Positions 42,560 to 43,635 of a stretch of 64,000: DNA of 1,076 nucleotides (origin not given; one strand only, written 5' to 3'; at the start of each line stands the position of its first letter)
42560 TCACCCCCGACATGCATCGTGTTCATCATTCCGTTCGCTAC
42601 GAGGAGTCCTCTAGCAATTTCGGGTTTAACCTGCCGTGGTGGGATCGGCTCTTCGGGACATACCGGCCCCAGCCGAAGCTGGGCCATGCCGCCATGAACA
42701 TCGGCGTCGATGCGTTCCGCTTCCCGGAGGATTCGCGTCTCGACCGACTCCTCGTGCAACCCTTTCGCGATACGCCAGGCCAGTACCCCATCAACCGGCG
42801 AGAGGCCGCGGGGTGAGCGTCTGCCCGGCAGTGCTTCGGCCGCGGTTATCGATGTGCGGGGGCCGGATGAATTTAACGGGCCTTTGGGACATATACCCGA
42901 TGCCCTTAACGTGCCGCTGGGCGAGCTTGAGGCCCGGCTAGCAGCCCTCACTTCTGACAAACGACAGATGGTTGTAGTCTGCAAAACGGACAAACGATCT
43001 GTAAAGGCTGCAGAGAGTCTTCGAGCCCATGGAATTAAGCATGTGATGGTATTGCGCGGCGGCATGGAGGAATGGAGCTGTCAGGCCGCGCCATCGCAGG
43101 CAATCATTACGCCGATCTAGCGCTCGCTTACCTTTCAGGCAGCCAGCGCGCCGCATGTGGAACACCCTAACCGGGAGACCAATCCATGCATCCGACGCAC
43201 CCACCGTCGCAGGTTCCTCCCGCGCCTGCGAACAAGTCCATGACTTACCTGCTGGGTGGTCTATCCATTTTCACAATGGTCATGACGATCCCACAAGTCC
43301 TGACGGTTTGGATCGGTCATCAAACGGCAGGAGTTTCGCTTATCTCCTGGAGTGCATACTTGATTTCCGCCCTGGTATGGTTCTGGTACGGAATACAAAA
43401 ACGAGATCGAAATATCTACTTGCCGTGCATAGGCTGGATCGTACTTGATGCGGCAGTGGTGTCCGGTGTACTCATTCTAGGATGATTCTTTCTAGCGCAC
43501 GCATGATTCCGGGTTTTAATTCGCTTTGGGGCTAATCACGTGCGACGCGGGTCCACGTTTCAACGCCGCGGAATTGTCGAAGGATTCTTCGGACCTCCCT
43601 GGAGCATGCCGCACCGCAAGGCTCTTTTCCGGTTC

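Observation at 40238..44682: Glycosyltransferase (SenB-like?), ArsR-rhodanese, desaturase, rhodanese, SemiSWEET and GH84 cluster: possible thio-/seleno-sugar metabolism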

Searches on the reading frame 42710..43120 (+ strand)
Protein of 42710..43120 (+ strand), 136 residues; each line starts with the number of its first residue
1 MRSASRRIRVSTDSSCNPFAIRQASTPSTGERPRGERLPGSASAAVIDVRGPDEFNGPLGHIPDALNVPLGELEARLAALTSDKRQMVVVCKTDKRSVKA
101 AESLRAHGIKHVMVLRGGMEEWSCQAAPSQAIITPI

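Call 3: search_protein_families(library=ncbifam, proteins=[window:42710-43120:+], max_evalue=0.01)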
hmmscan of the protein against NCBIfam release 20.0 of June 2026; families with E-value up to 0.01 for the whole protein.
window:42710-43120:+ (136 aa): 14 families
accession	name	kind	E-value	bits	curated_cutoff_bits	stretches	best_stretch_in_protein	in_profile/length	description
NF006444.0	PRK08762.1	equivalog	1e-14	54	449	1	42-130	28-115/387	molybdopterin-synthase adenylyltransferase MoeB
NF041203.1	rhodanese_LYCAU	equivalog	1.9e-09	37.2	115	1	40-129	33-123/126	rhodanese-related (seleno)protein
NF005646.0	PRK07411.1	equivalog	2.6e-09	36.7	633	1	44-129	300-386/390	molybdopterin-synthase adenylyltransferase MoeB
NF005902.0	PRK07878.1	equivalog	6.4e-09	35.2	647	1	41-130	301-389/392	adenylyltransferase/sulfurtransferase MoeZ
NF007627.0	PRK10287.1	equivalog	1.3e-08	34.9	102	1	39-121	16-96/104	thiosulfate sulfurtransferase PspE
NF045521.1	rhoda_near_glyco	subfamily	3.8e-08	33.3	145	1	43-125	31-111/144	rhodanese homology domain-containing protein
TIGR02981.1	phageshock_pspE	exception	1.7e-07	31.5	126.3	1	39-120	14-93/101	thiosulfate sulfurtransferase PspE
NF001195.0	PRK00162.1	equivalog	7.1e-07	29.5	102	1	42-128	19-102/108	thiosulfate sulfurtransferase GlpE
NF033833.0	rhodan_ChrE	equivalog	1.6e-05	24.8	120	1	38-129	14-104/108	rhodanese family chromate resistance protein ChrE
NF008750.0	PRK11784.1-2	equivalog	0.00083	18.5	241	1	42-70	14-40/346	tRNA 2-selenouridine(34) synthase MnmH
NF008752.0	PRK11784.1-4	equivalog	0.0014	17.5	266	1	44-78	19-51/357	tRNA 2-selenouridine(34) synthase MnmH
TIGR03167.1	tRNA_sel_U_synt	equivalog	0.0043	16.5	219.75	0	44-71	3-28/311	tRNA 2-selenouridine(34) synthase MnmH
NF008557.0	PRK11493.1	equivalog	0.0052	15.9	250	0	99-126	103-130/281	3-mercaptopyruvate sulfurtransferase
TIGR04271.1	ThiI_C_thiazole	equivalog_domain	0.0059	16.6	70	1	42-116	25-100/101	thiazole biosynthesis protein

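Call 4: search_protein_families(library=pfam, proteins=[window:42710-43120:+], max_evalue=0.01)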
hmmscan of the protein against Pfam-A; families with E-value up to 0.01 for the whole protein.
window:42710-43120:+ (136 aa): 1 family
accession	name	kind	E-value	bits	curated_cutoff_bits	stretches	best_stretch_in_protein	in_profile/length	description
PF00581.25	Rhodanese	-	2.8e-17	63.4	22.2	1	42-123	12-100/102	Rhodanese-like domain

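Call 80: search_solved_structures(query=window:42710-43120:+, max_evalue=0.001, show_alignments=2)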
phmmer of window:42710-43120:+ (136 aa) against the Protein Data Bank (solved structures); distinct sequences matched with E-value up to 0.001: 23.
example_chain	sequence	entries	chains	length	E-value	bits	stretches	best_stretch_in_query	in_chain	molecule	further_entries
6mxv_A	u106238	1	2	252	1.7e-16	63.8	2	44-128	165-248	Rhodanese-like family protein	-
5ve3_B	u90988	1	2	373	5.1e-16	62.2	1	44-125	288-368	BpPRF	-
1yt8_A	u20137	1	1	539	2.1e-15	60.2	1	23-124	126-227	thiosulfate sulfurtransferase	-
5ve4_A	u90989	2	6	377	1.2e-14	57.7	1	44-125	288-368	BpPRF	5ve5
3tp9_A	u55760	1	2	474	3.8e-11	46.4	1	46-130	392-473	BETA-LACTAMASE and RHODANESE DOMAIN PROTEIN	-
1qxn_A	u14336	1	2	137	7e-09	39.1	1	41-129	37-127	sulfide dehydrogenase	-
2kl3_A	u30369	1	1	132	1.4e-08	38.1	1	40-133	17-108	Alr3790 protein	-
3ilm_A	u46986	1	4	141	2e-08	37.7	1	40-133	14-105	Alr3790 protein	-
3hix_A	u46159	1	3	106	9.8e-08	35.4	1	40-130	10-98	Alr3790 protein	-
3k9r_A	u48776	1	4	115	1e-07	35.4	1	40-130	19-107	Alr3790 protein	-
3gk5_A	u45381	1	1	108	5e-07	33.1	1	44-128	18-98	Uncharacterized rhodanese-related protein TVG0868615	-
2jtq_A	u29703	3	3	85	1.4e-06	31.7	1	47-121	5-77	Phage shock protein E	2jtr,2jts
3iwh_A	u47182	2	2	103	2.2e-06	31.1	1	38-126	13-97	Rhodanese-like domain protein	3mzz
6pfz_D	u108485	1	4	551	2.2e-06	31.1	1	44-122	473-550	NADH oxidase (NoxA-3)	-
3foj_A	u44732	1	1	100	0.00013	25.4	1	43-124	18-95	uncharacterized protein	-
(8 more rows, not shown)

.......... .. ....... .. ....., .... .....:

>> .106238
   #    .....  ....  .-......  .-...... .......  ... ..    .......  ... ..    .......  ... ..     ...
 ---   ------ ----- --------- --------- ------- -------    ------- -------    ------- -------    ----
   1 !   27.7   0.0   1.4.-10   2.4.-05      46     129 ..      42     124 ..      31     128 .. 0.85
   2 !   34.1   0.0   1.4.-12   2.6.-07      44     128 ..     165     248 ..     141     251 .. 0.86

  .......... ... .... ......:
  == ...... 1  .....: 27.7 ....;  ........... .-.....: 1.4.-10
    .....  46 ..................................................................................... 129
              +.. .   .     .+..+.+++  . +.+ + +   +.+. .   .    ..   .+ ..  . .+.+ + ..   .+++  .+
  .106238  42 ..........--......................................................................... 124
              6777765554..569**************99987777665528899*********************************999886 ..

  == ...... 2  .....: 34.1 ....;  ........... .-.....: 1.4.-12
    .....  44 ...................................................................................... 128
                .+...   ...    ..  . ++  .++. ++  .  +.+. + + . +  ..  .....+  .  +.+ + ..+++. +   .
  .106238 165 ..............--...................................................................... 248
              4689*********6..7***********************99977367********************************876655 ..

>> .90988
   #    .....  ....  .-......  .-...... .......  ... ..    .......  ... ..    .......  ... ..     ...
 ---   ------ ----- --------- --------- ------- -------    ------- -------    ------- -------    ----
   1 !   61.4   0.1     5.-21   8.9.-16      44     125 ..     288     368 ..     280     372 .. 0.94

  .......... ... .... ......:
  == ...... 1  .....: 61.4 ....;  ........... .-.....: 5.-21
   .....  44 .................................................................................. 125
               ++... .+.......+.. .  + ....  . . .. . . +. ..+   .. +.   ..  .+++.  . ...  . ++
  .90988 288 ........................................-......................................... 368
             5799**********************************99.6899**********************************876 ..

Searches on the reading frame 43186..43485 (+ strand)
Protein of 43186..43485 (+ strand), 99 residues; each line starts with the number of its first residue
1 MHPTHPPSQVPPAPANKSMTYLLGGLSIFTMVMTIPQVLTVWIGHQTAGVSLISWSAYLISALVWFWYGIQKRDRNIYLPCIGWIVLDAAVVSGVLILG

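Call 3: search_protein_families(library=ncbifam, proteins=[window:43186-43485:+], max_evalue=0.01)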
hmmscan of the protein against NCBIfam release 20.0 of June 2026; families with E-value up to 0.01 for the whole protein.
window:43186-43485:+ (99 aa): 2 families
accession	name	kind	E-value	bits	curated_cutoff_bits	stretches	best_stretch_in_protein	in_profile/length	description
NF037969.1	SemiSWEET_3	subfamily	5.5e-09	36.1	100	1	26-97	18-91/97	SemiSWEET transporter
NF037968.1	SemiSWEET_2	subfamily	2.6e-07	30.7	80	1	28-80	6-58/76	SemiSWEET transporter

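Call 4: search_protein_families(library=pfam, proteins=[window:43186-43485:+], max_evalue=0.01)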
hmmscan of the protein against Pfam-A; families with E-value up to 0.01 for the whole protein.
window:43186-43485:+ (99 aa): 1 family
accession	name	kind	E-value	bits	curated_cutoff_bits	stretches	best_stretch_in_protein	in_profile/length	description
PF03083.21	MtN3_slv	-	0.0022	18.4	23.7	1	28-87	12-71/87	Sugar efflux transporter for intercellular exchange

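Call 78: search_solved_structures(query=window:43240-43482:+, max_evalue=10, show_alignments=2)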
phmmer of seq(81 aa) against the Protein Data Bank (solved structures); distinct sequences matched with E-value up to 10: 15.
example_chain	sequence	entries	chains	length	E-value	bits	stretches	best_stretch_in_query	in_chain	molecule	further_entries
9kon_A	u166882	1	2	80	1e-06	32.1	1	10-77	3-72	Sugar transporter SemiSWEET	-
4qnd_A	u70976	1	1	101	1.3e-06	31.8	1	9-77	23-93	Chemical transport protein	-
4qnc_A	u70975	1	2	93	8.5e-05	26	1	4-64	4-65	chemical transport protein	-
5uhq_A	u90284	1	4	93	0.00065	23.2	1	4-64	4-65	Sugar transporter SemiSWEET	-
5uhs_A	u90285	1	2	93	0.00091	22.7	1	4-61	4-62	Sugar transporter SemiSWEET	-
5xpd_A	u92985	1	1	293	0.0015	22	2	4-59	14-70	sugar transporter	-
4x5m_A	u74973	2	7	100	0.0019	21.7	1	3-74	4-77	Uncharacterized protein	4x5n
4rng_A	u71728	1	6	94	0.066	16.8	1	11-63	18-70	MtN3/saliva family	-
4q5m_A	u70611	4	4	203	0.77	13.4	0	4-36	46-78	Protease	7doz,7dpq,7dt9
1lv1_A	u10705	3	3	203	0.78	13.4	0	4-36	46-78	HIV-1 protease | POL PROTEIN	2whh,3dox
1g6l_A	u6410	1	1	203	0.78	13.4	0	4-36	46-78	HIV-1 PROTEASE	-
3kt5_A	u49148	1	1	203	0.8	13.3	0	4-36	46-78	Protease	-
3kt2_A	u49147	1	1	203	0.81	13.3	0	4-36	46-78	Protease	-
1hvc_A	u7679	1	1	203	0.85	13.2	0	4-36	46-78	HIV-1 PROTEASE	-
4qlh_A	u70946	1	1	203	0.87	13.2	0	4-36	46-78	Protease, linker, Protease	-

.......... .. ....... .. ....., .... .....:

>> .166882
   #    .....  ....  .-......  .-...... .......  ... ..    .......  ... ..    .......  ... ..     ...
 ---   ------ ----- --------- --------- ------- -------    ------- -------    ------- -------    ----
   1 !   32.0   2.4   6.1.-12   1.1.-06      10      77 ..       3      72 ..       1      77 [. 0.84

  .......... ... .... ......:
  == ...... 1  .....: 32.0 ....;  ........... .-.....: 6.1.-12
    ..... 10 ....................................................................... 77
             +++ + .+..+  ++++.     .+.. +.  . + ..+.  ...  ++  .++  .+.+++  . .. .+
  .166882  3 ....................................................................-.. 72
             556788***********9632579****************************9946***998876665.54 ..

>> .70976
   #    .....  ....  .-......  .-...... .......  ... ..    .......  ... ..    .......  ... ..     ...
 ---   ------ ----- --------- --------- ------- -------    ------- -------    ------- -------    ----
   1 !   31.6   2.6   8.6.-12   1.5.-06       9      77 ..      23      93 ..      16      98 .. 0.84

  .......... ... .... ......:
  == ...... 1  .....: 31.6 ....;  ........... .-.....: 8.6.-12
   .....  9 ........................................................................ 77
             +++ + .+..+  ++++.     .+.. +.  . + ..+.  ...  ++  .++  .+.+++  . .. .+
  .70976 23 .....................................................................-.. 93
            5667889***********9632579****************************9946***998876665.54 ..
